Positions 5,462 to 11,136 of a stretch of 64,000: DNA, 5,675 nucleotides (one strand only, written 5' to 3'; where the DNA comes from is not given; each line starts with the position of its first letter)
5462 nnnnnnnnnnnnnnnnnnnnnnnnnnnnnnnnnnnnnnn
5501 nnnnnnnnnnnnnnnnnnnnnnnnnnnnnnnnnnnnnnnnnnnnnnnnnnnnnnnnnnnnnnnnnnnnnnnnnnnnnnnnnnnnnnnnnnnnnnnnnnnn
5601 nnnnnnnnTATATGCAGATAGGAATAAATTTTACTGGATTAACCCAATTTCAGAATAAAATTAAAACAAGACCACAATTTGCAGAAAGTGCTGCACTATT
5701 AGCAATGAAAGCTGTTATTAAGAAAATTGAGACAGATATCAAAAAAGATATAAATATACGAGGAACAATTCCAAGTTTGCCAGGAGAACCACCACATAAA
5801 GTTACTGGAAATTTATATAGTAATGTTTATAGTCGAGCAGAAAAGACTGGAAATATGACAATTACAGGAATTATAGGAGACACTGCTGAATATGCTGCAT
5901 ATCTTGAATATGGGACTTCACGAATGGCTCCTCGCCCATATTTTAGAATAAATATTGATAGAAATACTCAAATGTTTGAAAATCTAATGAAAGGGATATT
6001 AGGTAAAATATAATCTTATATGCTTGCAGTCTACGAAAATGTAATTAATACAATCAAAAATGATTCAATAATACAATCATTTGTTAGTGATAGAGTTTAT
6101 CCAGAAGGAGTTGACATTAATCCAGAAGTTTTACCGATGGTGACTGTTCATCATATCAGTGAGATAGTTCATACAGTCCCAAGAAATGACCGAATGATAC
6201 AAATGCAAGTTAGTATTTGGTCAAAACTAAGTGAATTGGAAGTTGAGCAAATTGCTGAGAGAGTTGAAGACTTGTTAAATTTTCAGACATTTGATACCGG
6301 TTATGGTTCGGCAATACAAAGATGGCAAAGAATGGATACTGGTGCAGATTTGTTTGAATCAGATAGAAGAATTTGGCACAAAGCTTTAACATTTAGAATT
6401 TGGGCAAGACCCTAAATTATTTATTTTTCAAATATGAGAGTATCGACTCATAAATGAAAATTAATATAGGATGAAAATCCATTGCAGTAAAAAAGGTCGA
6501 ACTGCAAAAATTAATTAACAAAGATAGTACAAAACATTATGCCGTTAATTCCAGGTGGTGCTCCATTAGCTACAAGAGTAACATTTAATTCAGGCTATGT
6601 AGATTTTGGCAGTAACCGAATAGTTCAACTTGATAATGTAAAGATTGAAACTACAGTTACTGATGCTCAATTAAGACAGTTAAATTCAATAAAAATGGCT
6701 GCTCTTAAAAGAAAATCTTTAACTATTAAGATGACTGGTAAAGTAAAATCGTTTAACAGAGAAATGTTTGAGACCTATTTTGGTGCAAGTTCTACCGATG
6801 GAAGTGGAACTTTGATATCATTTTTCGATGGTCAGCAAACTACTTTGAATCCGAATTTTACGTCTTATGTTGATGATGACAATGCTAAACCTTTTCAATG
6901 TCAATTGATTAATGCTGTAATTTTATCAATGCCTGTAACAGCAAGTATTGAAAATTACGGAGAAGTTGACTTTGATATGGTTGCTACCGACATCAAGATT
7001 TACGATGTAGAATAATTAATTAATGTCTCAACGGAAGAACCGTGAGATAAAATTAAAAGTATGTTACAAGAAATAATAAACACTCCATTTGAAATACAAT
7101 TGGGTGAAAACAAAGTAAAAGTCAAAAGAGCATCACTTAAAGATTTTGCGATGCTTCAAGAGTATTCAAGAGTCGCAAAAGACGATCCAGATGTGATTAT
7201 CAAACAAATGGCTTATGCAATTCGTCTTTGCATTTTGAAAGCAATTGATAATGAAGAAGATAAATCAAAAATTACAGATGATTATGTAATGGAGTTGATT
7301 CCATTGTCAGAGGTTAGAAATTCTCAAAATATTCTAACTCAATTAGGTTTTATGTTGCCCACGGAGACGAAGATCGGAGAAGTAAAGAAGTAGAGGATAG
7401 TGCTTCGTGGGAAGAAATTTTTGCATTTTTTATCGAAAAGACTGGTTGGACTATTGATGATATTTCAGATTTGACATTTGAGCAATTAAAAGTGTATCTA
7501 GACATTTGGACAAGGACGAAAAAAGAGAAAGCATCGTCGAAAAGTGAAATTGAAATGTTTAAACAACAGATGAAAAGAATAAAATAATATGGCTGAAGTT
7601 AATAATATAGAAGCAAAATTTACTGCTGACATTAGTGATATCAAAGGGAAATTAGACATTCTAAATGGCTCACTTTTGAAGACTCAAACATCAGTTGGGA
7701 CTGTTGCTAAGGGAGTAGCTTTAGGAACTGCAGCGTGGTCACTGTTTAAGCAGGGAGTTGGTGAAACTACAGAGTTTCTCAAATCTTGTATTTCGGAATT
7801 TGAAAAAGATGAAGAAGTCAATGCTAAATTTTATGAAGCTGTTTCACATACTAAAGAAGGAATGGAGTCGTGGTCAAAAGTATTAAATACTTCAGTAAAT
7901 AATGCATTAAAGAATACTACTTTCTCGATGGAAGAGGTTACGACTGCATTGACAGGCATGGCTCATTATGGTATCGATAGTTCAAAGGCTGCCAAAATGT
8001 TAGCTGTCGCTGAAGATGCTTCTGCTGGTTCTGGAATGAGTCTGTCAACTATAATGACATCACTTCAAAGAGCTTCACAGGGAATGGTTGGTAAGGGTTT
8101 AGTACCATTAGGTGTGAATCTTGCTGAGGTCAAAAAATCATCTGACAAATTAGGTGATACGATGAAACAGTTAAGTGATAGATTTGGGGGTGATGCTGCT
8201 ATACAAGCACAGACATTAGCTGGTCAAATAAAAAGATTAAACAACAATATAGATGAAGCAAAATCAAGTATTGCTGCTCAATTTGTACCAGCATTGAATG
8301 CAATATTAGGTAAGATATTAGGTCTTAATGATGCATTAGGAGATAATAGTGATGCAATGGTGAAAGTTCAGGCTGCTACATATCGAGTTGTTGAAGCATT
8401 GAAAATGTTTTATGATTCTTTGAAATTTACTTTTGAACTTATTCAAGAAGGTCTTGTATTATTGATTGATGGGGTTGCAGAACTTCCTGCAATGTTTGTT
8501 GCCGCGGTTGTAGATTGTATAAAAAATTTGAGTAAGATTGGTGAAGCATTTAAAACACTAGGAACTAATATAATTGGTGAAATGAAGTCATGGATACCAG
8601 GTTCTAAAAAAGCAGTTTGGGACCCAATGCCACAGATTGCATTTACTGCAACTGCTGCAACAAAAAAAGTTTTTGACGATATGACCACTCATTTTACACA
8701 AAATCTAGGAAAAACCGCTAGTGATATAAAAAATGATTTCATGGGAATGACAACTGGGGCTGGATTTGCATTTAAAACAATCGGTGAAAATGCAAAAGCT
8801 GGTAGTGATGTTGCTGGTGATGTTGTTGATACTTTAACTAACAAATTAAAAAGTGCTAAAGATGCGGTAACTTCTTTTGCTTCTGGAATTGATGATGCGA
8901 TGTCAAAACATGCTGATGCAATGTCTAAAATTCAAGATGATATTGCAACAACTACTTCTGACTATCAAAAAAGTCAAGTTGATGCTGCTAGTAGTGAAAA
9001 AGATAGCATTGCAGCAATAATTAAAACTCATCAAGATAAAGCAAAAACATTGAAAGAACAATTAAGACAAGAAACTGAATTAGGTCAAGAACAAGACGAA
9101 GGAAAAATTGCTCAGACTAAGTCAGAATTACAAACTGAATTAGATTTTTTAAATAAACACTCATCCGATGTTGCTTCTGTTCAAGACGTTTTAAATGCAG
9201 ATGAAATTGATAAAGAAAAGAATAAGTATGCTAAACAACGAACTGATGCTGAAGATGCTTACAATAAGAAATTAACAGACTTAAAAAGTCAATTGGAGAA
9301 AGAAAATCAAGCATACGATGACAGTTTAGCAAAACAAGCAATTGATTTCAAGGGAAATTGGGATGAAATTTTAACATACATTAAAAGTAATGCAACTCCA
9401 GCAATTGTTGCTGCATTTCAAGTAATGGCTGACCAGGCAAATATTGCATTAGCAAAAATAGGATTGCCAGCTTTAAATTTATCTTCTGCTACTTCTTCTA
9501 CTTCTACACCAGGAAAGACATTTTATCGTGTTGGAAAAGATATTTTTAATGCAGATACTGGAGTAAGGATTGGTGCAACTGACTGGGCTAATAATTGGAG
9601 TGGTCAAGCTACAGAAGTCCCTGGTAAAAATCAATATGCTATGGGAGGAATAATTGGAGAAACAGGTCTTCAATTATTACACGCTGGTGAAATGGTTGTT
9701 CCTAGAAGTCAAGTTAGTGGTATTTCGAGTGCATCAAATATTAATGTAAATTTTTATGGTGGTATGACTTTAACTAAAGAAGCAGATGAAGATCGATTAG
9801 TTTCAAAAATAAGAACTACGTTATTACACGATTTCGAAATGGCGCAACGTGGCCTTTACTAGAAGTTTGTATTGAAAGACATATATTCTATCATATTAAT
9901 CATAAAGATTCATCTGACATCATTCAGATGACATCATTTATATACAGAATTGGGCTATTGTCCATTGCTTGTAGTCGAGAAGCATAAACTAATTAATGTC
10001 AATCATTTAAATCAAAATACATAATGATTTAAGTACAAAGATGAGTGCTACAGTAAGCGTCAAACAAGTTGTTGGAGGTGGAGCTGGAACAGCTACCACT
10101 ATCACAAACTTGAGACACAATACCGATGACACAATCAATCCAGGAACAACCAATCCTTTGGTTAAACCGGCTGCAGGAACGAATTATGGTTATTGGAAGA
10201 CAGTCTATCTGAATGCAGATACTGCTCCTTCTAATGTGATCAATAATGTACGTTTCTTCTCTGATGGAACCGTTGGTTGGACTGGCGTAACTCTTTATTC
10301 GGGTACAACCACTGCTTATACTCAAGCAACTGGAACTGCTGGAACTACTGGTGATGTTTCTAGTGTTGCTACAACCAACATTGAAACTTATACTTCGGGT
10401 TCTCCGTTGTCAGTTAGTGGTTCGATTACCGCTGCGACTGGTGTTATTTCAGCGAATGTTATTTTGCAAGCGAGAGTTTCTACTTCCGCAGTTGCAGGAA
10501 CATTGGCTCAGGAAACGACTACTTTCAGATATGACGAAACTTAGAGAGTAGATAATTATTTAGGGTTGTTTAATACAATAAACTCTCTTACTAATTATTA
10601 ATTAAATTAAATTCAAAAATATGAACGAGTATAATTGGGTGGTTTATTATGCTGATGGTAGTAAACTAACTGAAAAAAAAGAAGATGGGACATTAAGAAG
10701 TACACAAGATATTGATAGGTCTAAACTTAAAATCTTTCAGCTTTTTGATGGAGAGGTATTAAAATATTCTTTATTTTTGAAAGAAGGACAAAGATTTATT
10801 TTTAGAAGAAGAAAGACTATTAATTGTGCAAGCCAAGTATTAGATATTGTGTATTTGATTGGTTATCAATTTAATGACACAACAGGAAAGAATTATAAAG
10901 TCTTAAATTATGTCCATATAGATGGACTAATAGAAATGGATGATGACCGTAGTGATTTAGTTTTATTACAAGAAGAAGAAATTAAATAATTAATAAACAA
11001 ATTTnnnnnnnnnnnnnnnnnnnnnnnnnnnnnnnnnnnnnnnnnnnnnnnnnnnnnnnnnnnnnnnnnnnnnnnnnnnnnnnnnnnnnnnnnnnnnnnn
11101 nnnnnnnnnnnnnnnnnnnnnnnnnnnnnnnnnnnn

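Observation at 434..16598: Three fibre-like genes share a 48-bp (16-aa) FTEDG tandem repeat (>60 copies overall)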

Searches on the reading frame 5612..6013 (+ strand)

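Call 8: search_protein_families(library=phrogs, proteins=[window:5612-6013:+], max_evalue=0.01)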
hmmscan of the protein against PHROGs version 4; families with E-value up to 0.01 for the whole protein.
window:5612-6013:+ (133 aa): 4 families
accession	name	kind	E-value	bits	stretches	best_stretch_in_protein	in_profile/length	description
phrog_5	-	connector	5e-19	70.1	1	1-132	89-211/239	tail completion or Neck1 protein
phrog_222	-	connector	0.00041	21.1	1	91-132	153-198/276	tail completion or Neck1 protein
phrog_26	-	connector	0.00088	19.8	1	64-128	155-224/321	tail completion or Neck1 protein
phrog_2325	-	tail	0.0077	17.2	1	33-104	31-97/132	minor tail protein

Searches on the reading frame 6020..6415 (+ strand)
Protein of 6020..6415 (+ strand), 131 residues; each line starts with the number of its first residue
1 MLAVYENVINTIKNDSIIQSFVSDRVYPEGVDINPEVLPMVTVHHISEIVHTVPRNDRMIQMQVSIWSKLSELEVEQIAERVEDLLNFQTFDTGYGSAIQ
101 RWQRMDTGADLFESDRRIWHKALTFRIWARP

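Call 8: search_protein_families(library=phrogs, proteins=[window:6020-6415:+], max_evalue=0.01)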
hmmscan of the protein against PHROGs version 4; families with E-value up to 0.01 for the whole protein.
window:6020-6415:+ (131 aa): 3 families
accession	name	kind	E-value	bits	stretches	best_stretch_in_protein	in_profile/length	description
phrog_347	-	connector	3.9e-05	23.9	1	16-129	9-119/394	tail terminator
phrog_78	-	connector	0.00017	23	1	6-127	6-115/122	tail terminator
phrog_176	-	connector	0.00093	20.3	1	3-127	8-128/131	tail terminator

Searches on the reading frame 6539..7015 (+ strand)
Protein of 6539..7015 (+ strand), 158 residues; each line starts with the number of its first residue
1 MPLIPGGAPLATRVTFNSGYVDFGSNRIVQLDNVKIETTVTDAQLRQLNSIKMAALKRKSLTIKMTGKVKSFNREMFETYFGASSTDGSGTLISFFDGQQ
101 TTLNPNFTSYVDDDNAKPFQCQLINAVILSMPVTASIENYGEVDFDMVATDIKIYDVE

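Call 8: search_protein_families(library=phrogs, proteins=[window:6539-7015:+], max_evalue=0.01)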
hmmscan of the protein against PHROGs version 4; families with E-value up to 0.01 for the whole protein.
window:6539-7015:+ (158 aa): 0 families

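Call 21: search_protein_families(library=pfam, proteins=[window:6539-7012:+], max_evalue=1)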
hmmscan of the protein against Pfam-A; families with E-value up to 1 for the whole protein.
window:6539-7012:+ (158 aa): 0 families

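Call 70: search_protein_families(library=phrogs, proteins=[window:6539-7012:+], max_evalue=0.01)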
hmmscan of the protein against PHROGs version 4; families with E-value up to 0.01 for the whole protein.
window:6539-7012:+ (158 aa): 0 families

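Call 78: find_related_loci(query=window:6539-7012:+, collection=genome_contigs, flank=10000)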
Query window:6539-7012:+ (158 aa) in genome_contigs; peptide patterns used: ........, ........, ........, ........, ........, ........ (x = any residue, [..] = any of these).
75 stretches matched a pattern, but none encodes a relative of the query by tblastn (E <= 1e-3).

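Call 80: find_related_loci(query=A4, collection=metagenome_contigs, flank=10000)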
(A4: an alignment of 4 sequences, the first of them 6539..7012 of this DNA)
Query A4 (158 aa) in metagenome_contigs; peptide patterns used: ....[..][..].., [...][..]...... (x = any residue, [..] = any of these).
260 stretches matched a pattern; 4 encode a relative of the query (tblastn E <= 1e-3); 4 distinct loci.
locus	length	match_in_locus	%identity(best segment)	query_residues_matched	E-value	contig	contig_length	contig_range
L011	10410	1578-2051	78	1-158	4e-84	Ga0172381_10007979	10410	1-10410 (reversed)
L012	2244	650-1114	69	1-155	6e-73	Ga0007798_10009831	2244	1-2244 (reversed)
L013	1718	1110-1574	68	1-155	6e-73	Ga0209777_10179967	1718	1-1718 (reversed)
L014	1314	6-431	43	13-154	4e-41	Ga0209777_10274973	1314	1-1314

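Call 81: find_related_loci(query=A4, collection=viral_contigs, flank=10000)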
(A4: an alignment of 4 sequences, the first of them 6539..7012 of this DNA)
Query A4 (158 aa) in viral_contigs; peptide patterns used: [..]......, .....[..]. (x = any residue, [..] = any of these).
90 stretches matched a pattern, but none encodes a relative of the query by tblastn (E <= 1e-3).

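Call 82: find_related_loci(query=A4, collection=genome_contigs, flank=10000)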
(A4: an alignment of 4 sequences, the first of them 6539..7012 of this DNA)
Query A4 (158 aa) in genome_contigs; peptide patterns used: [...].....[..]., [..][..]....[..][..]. (x = any residue, [..] = any of these).
80 stretches matched a pattern, but none encodes a relative of the query by tblastn (E <= 1e-3).

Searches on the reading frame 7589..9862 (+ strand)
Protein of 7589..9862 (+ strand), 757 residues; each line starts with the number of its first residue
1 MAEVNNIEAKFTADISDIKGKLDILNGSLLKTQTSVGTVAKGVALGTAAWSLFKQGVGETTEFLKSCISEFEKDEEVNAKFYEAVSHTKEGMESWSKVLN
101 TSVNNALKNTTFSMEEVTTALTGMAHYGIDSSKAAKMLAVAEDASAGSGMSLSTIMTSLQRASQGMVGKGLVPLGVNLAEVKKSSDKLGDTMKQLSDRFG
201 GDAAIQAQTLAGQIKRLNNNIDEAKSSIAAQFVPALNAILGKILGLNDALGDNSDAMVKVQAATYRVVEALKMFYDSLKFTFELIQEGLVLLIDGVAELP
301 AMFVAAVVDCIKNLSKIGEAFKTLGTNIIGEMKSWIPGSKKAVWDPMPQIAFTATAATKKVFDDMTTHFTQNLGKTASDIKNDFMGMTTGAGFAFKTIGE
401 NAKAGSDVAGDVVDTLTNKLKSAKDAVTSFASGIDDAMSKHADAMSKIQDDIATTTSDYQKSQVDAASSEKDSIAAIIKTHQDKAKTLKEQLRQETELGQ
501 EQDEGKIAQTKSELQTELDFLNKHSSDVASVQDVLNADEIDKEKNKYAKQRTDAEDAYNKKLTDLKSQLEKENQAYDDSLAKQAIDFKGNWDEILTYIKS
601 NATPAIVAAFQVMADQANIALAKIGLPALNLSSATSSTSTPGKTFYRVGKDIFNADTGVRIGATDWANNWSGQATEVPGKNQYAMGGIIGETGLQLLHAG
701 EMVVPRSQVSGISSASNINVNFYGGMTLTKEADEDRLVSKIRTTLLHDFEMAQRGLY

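Call 7: search_protein_families(library=pfam, proteins=[window:7589-9862:+], max_evalue=0.01)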
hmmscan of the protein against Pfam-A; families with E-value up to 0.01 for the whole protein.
window:7589-9862:+ (757 aa): 0 families

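Call 8: search_protein_families(library=phrogs, proteins=[window:7589-9862:+], max_evalue=0.01)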
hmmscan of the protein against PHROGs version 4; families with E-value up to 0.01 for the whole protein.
window:7589-9862:+ (757 aa): 1 family
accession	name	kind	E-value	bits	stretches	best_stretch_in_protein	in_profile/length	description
phrog_991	-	tail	3e-08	32.7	1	5-551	219-914/1966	tail length tape measure protein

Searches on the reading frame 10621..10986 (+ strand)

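Call 21: search_protein_families(library=pfam, proteins=[window:10621-10986:+], max_evalue=1)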
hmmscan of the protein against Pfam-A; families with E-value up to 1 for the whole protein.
window:10621-10986:+ (122 aa): 2 families
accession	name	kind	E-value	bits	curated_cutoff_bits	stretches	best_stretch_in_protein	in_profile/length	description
PF02608.20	Bmp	-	0.041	13.3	24.1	1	68-107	55-97/301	ABC transporter substrate-binding protein PnrA-like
PF00205.28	TPP_enzyme_M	-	0.25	11.5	30.4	1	65-101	69-110/137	Thiamine pyrophosphate enzyme, central domain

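Call 22: search_protein_families(library=phrogs, proteins=[window:10621-10986:+], max_evalue=1)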
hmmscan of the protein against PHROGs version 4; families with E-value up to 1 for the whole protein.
window:10621-10986:+ (122 aa): 1 family
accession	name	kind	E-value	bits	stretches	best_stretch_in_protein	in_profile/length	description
phrog_25317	-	head and packaging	0.11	11.8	1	36-79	262-305/617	head protein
